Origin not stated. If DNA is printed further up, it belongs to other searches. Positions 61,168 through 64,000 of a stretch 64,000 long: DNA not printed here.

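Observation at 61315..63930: An 877-aa modular pilin: prepilin N-terminus, seven-bladed SBBP beta-propeller and a C-terminal module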

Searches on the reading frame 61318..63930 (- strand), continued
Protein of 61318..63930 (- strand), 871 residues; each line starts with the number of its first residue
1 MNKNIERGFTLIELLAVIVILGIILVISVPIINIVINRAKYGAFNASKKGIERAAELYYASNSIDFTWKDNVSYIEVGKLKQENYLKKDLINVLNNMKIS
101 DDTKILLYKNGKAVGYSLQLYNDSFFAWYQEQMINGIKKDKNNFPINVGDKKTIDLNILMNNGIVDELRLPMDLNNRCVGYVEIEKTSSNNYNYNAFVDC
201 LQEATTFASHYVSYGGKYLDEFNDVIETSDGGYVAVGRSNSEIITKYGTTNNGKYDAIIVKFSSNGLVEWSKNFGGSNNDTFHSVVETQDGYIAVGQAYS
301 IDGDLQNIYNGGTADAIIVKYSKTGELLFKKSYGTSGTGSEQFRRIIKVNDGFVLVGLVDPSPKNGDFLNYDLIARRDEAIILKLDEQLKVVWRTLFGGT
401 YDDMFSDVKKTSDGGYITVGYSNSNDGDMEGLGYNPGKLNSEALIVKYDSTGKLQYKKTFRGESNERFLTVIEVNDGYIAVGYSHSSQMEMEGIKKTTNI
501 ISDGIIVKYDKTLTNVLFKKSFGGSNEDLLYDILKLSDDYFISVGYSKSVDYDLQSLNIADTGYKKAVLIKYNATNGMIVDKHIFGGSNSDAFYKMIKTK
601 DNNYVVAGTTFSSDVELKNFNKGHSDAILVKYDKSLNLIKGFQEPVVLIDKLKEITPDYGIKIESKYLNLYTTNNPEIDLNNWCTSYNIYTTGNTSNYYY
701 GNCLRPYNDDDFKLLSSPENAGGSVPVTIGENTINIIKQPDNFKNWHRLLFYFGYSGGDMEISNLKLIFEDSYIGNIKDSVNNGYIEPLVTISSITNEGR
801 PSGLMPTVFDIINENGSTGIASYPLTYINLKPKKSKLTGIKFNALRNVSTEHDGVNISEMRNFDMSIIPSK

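Call 22: predict_structure(alignment_id=A1)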
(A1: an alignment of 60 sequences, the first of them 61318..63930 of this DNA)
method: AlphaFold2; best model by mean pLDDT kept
length: 871 residues; sequences in the alignment: 60
mean_pLDDT: 89.1   pTM: 0.85
mean pLDDT of the five models: 89.1, 88.1, 87.8, 86.8, 85.7
residues with pLDDT >= 90: 505; 70-90: 323; 50-70: 37; < 50: 6
segments of 3 or more residues with pLDDT < 50: 1-6
pLDDT, mean of each block of 10 residues (from residue 1): 48 79 75 77 88 92 83 88 85 85 88 87 87 88 80 87 87 78 85 85 71 87 97 96 71 88 92 92 97 96 90 92 96 88 96 96 86 75 96 92 95 97 90 70 96 96 92 97 92 86 95 96 93 95 95 83 89 96 92 97 95 80 81 92 73 85 96 89 88 95 94 89 88 95 96 84 98 98 98 92 95 97 95 98 90 91 93 71
secondary structure, 60 per line:
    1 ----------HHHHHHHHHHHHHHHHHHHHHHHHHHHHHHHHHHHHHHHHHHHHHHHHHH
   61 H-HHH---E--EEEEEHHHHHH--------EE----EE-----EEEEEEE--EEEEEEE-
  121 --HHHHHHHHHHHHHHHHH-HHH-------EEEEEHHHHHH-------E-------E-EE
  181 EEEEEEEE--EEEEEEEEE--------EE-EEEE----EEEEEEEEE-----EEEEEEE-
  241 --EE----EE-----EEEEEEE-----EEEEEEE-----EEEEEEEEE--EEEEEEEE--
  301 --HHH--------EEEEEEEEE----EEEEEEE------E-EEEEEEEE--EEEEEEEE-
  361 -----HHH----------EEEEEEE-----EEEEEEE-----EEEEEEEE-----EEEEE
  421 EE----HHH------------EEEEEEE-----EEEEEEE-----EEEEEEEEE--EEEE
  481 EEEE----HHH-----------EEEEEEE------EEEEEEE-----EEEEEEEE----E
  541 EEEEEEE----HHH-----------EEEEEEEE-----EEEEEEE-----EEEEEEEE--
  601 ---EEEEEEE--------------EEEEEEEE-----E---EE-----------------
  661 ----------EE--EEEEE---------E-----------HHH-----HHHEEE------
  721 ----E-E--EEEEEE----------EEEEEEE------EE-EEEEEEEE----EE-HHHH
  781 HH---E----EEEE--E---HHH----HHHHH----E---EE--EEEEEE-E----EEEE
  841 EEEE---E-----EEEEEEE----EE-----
elements in order (helices of 4 or more, strands of 3 or more residues): H11-61 E72-76 H77-82 E104-110 E113-119 H123-139 E151-155 H156-161 E179-188 E191-199 E211-214 E219-227 E233-239 E256-262 E268-274 E280-288 E291-298 E314-322 E327-333 E342-349 E352-359 E379-385 E391-397 E403-410 E416-422 E442-448 E454-460 E466-474 E477-484 E503-509 E516-522 E528-535 E540-547 E566-573 E579-585 E591-598 E604-610 E625-632 E675-679 E712-714 E730-735 E746-752 E762-769 H777-782 E791-794 H808-812 E825-830 E837-844 E854-860
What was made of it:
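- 63748..63906 (-): Alpha1 helix of the mature pilin (residues 9-61): F1-T-L-I-E5, Gly14, Pro22. It contains the only hydrophobic segment of the protein. AF2 helix 11-61 (call 22).
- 63502..63747 (-): Pilin head (residues 62-143): strands 72-76, 104-110 and 113-119, and helix 123-139. AF2 secondary structure (call 22).
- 63316..63501 (-): Connector sub-domain (residues 144-205). A beta-hairpin (179-188 / 191-199) is flanked by invariant Cys178 and Cys200, a probable disulfide. AF2 strands (call 22).
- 62026..63315 (-): Seven-bladed beta-propeller (residues 206-635). Blades are 57-64 aa, each with the motif F/YGG(S/T)xxDxF ... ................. Blades 3-4 are the most variable part. 28 strands, 7 x 4 (call 22).
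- On Type IV pilins (class III signal peptide; T4F subunits): AF2 predicts helix 11-61 followed by beta-strands (call 22).
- On CylK-type alkylating enzymes: The region N-terminal to the propeller is a pilin module and a connector (call 22).
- Checked: The AlphaFold2 model has 28 strands between residues 211 and 632, which is 7 blades of 4 strands (call 22).
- The AF2 model (pLDDT 89.1, pTM 0.85) has a 51-residue alpha1 helix followed by a beta-sheet head (call 22). The AF2 model is confident for all modules (call 22).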

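Call 25: fold_search(model_id=the predicted structure, library=pdb)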
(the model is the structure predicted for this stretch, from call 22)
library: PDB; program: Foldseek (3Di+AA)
matches with E <= 10: 905; with E <= 0.001: 224
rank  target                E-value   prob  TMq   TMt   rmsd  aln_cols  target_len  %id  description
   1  7fh8                  3.9e-23  1.00  0.41  0.54  10.6       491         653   18  Friedel-Crafts alkylation enzyme CylK mutant H391A (released 2022-02-16)
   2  7fh6                  7.7e-23  1.00  0.41  0.54  10.3       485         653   18  Friedel-Crafts alkylation enzyme CylK (released 2022-02-16)
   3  7fh7                  8.5e-23  1.00  0.41  0.53  10.6       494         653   18  Friedel-Crafts alkylation enzyme CylK mutant Y37F (released 2022-02-16)
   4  7roo                  3.9e-22  1.00  0.41  0.54  10.1       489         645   18  Crystal structure of Friedel-Crafts alkylating enzyme CylK from Cylindospermum licheniforme with bromide (released 2022-03-23)
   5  7ron                  9.5e-22  1.00  0.41  0.55  10.0       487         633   18  Crystal structure of the Friedel-Crafts alkylating enzyme CylK from Cylindospermum licheniforme (released 2022-03-23)
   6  9m2c                  3.3e-08  1.00  0.25  0.36  10.7       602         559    9  Type I PQQ-dependent alcohol dehydrogenase (released 2026-03-04)
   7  6en4_A                5.8e-08  1.00  0.19  0.15  22.9       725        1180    9  SF3b core in complex with a splicing modulator (released 2018-06-20)
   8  8okv_D                6.8e-08  1.00  0.23  0.55  11.5       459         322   12  lipoprotein BT2095 from Bacteroides thetaiotamicron bound to cyanocobalamin CnCbl (released 2023-09-20)
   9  6tjh_A                7.6e-08  1.00  0.21  0.44  10.5       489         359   11  Crystal structure of the computationally designed Cake9 protein (released 2020-05-06)
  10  8okv_A                9.4e-08  1.00  0.23  0.54  11.5       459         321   12  lipoprotein BT2095 from Bacteroides thetaiotamicron bound to cyanocobalamin CnCbl (released 2023-09-20)
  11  7wmk                  2.2e-07  1.00  0.23  0.33  11.9       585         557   10  PQQ-dependent alcohol dehydrogenase complexed with PQQ (released 2022-09-07)
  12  1kv9                  2.2e-07  1.00  0.25  0.32  13.3       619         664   10  Structure at 1.9 A Resolution of a Quinohemoprotein Alcohol Dehydrogenase from Pseudomonas putida HK5 (released 2002-07-10)
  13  6tjg                  3.1e-07  1.00  0.24  0.56   7.7       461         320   11  Crystal structure of the computationally designed Cake8 protein (released 2020-05-06)
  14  1yiq                  3.7e-07  1.00  0.24  0.29  13.3       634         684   11  Molecular cloning and structural analysis of quinohemoprotein alcohol dehydrogenase ADHIIG from Pseudomonas putida HK5.  (released 2005-08-16)
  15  7cqy_E                6.2e-07  1.00  0.25  0.44   8.4       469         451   11  Tetrathionate hydrolase from Acidithiobacillus ferrooxidans mutant - D325N (released 2021-01-27)
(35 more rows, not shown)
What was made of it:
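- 62026..63315 (-): Foldseek to CylK 7fh8, E 3.9e-23 (call 25).
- On SBBP beta-propeller repeat (Pfam PF06739): The fold is a 7-bladed propeller, closest to CylK (call 25).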

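Call 64: find_encoding_contigs(protein=P0010, flank=10000, max_places=1)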
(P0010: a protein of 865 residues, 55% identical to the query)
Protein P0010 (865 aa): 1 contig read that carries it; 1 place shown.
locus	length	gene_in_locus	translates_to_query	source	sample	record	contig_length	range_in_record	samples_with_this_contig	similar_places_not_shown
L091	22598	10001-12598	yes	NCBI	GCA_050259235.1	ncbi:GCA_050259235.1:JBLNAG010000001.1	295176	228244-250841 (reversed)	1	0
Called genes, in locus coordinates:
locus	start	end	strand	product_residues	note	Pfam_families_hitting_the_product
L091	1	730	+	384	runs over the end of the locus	PF01694:Rhomboid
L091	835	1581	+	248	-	-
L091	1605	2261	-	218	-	PF01726:LexA_DNA_bind, PF00717:Peptidase_S24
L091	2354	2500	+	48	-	-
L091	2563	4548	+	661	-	PF00456:Transketolase_N, PF02779:Transket_pyr, PF22613:Transketolase_C_1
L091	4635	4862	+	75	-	PF03672:UPF0154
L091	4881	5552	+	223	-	PF07722:Peptidase_C26, PF00117:GATase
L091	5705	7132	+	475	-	PF07963:N_methyl (weak), PF16403:Bact_surface_Ig-like, PF12810:ALK_LTK_GRD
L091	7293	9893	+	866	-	PF07963:N_methyl (weak)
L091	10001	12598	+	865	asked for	PF07963:N_methyl (weak)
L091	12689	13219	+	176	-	PF01272:GreA_GreB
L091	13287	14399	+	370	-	PF01702:TGT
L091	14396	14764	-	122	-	PF12670:DUF3792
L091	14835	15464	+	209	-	PF04239:DUF421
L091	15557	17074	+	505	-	-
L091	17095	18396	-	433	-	PF01943:Polysacc_synt, PF13440:Polysacc_synt_3 (weak), PF03023:MurJ (weak), PF01554:MatE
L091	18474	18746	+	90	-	PF13797:Post_transc_reg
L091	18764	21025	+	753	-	PF21760:SecD_1st, PF22599:SecDF_P1_head (weak), PF02355:SecD_SecF_C, PF07549:Sec_GG, PF02355:SecD_SecF_C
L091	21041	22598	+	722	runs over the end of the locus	PF13328:HD_4, PF01966:HD, PF04607:RelA_SpoT, PF02824:TGS, PF19296:RelA_AH, PF28438:RelA_RIS, PF13291:ACT_4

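Call 65: find_encoding_contigs(protein=P0006, flank=10000, max_places=1)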
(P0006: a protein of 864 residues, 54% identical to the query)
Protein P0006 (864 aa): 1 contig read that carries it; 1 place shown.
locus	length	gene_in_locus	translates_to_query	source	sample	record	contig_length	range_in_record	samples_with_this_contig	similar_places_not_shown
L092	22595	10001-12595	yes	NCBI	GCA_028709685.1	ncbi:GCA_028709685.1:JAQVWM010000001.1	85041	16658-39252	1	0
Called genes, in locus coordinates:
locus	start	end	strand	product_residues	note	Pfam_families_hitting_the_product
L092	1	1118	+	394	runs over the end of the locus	PF01098:FTSW_RODA_SPOVE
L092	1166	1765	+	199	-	PF10531:SLBB, PF12836:HHH_3, PF00633:HHH (weak)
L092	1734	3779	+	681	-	PF13567:DUF4131, PF03772:Competence, PF00753:Lactamase_B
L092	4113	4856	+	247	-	PF00561:Abhydrolase_1 (weak), PF12146:Hydrolase_4 (weak), PF20408:Abhydrolase_11 (faint), PF12695:Abhydrolase_5 (faint), PF00326:Peptidase_S9 (faint), PF00561:Abhydrolase_1 (weak), PF08386:Abhydrolase_4 (faint)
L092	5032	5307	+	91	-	-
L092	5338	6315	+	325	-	-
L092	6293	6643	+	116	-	PF13673:Acetyltransf_10 (weak), PF00583:Acetyltransf_1 (weak)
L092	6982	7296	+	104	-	-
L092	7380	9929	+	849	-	-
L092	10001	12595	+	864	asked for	-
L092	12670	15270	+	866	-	PF07963:N_methyl (weak)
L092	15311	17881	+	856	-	PF07963:N_methyl (weak)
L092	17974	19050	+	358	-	-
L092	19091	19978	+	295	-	PF02899:Phage_int_SAM_1, PF13102:Phage_int_SAM_5, PF13495:Phage_int_SAM_4, PF00589:Phage_integrase, PF22823:MrpR_C_cat (weak)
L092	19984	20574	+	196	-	PF00265:TK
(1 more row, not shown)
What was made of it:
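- On Type IV pilins (class III signal peptide; T4F subunits): ComEA and ComEC are present in one family-bearing MAG (call 65).
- A family-bearing MAG encodes ComEA and ComEC, which in Gram-positives work with a type IV pseudopilus (call 65; the link is established knowledge).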

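Call 66: find_encoding_contigs(protein=P0070, flank=10000, max_places=1)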
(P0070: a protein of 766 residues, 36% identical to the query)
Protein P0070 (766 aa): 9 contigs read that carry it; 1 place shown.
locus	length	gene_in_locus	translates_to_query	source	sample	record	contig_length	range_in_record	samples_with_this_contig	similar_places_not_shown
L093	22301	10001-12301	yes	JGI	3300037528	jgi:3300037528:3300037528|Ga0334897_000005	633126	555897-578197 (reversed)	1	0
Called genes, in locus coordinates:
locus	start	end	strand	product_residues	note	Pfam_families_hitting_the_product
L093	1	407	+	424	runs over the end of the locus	PF02885:Glycos_trans_3N, PF00591:Glycos_transf_3, PF07831:PYNP_C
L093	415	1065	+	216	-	-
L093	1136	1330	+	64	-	PF01192:RNA_pol_Rpb6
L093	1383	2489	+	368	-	PF01966:HD (weak), PF01476:LysM (weak)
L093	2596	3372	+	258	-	PF21981:RecX_HTH3 (faint), PF21982:RecX_HTH1 (faint), PF02631:RecX_HTH2 (weak)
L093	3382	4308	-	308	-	PF13616:Rotamase_3, PF00639:Rotamase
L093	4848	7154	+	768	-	PF07963:N_methyl (weak)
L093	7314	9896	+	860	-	PF07963:N_methyl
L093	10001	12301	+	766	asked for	PF07963:N_methyl (weak)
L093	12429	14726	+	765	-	PF07963:N_methyl (weak)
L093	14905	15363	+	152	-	PF02381:MraZ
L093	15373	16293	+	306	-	PF01795:Methyltransf_5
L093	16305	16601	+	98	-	-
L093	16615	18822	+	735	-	PF03717:PBP_dimer, PF00905:Transpeptidase, PF03793:PASTA (weak)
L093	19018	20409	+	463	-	-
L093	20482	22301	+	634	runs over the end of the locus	PF03717:PBP_dimer, PF00905:Transpeptidase, PF03793:PASTA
